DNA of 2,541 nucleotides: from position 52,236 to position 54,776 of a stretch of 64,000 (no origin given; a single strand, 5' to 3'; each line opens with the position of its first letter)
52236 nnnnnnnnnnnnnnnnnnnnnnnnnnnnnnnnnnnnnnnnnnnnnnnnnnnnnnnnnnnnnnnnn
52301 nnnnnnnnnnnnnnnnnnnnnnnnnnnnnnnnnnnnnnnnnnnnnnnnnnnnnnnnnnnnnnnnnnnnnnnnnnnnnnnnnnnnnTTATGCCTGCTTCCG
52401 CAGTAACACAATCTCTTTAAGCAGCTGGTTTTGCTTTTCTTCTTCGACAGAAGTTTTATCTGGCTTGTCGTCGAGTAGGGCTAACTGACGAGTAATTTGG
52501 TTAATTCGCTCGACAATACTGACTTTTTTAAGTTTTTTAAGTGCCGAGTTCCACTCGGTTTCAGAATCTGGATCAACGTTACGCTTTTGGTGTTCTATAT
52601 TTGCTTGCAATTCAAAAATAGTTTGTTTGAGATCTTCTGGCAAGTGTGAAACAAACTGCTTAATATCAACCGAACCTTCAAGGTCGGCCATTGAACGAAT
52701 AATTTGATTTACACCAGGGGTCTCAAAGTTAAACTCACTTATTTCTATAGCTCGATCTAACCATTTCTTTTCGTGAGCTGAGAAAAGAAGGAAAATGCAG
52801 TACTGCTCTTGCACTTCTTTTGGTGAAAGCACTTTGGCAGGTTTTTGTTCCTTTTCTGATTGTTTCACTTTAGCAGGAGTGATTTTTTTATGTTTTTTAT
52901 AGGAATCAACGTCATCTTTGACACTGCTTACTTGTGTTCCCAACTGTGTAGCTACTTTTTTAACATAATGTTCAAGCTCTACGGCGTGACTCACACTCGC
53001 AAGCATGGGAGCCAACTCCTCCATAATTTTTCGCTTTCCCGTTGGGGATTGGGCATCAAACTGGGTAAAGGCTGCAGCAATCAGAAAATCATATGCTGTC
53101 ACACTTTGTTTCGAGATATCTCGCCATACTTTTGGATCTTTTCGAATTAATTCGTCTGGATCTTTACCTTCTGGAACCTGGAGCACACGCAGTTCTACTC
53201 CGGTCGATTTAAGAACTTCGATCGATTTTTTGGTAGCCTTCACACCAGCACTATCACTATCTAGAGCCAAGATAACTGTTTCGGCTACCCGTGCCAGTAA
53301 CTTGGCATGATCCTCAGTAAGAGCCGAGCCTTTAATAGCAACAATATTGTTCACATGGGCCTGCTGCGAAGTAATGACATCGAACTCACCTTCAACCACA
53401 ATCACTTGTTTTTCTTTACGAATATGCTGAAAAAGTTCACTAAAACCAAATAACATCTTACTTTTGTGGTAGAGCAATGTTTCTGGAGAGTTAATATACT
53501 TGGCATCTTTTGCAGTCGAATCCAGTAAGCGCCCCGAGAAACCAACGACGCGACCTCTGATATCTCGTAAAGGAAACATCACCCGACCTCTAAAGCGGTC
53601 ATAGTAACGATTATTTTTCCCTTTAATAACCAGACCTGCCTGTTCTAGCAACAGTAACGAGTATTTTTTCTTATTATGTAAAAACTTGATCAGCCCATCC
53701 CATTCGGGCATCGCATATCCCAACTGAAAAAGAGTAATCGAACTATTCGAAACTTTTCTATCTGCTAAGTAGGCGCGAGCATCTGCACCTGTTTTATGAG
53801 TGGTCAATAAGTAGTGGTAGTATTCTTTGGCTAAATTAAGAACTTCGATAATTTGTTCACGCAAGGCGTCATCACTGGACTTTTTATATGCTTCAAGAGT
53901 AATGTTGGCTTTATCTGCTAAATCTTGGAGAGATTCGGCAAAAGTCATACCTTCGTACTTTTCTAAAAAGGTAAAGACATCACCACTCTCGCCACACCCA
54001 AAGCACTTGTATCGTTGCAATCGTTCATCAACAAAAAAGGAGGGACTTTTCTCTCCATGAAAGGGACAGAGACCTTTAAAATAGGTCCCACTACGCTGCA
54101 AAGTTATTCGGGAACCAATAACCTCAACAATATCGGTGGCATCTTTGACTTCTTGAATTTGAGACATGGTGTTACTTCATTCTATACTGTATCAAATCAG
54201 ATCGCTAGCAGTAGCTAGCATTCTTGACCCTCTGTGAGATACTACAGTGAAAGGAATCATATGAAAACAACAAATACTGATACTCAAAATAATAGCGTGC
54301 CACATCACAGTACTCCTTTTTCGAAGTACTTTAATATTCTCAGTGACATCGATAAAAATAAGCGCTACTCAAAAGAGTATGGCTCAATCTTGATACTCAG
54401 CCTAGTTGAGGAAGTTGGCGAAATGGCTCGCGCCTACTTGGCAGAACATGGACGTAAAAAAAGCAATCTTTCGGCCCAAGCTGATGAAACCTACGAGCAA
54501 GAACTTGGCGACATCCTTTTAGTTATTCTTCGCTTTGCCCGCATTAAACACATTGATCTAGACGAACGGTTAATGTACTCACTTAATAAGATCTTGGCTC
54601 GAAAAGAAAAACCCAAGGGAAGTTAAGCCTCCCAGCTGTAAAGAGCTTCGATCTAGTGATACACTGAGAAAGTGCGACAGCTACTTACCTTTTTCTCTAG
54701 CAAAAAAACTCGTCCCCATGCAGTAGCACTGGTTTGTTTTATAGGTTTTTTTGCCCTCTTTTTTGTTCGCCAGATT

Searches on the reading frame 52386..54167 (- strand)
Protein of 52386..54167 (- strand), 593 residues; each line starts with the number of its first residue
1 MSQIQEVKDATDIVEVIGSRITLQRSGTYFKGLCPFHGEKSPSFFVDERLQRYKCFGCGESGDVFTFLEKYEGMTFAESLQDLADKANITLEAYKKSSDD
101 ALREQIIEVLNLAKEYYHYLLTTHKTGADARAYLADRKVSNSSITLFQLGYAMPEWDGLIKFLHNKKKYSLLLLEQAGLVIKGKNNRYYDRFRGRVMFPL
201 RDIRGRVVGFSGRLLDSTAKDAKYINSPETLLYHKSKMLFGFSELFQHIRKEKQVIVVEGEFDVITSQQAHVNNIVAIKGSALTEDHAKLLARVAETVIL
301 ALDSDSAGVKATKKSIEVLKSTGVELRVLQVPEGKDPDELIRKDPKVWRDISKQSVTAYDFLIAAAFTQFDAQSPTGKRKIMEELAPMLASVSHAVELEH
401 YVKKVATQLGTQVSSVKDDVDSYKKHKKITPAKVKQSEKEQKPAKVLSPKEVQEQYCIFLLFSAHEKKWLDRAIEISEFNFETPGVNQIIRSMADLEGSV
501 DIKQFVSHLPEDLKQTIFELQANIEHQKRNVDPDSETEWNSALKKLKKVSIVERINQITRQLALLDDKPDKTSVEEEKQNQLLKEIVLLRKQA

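Call 7: search_protein_families(library=pfam, proteins=[window:52386-54167:-], max_evalue=0.01)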
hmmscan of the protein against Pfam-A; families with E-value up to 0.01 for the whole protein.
window:52386-54167:- (593 aa): 7 families
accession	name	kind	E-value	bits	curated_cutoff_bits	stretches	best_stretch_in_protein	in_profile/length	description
PF08275.17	DNAG_N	-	1.1e-39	135.9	26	1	116-244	1-126/128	DNA primase catalytic core, N-terminal domain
PF01807.25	Zn_ribbon_DnaG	-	1.2e-32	112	24.9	1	3-93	5-95/98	CHC2 zinc finger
PF13155.12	Toprim_2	-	4e-22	78.8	22.1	1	256-341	1-88/88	Toprim-like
PF13662.12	Toprim_4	-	1.3e-16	61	25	1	254-329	2-84/85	Toprim domain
PF01751.28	Toprim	-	5e-12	46.3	23.1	1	254-322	1-87/96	Toprim domain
PF10410.14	DnaB_bind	-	8.5e-11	42.4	20.6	1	359-410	1-52/56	DnaB-helicase binding domain of primase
PF13362.12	Toprim_3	-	1.7e-07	32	27.2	1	255-343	2-91/95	Toprim domain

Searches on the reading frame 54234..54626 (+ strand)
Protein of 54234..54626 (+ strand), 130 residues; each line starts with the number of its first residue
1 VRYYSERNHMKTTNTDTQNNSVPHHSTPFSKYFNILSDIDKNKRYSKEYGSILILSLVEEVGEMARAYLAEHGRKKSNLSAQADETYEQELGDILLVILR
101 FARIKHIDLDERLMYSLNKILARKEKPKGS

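Call 7: search_protein_families(library=pfam, proteins=[window:54234-54626:+], max_evalue=0.01)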
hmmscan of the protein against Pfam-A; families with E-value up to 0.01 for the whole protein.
window:54234-54626:+ (130 aa): 1 family
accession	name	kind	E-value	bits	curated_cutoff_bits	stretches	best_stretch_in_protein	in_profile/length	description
PF03819.22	MazG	-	3.4e-08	34.1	22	1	53-125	6-71/74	MazG nucleotide pyrophosphohydrolase domain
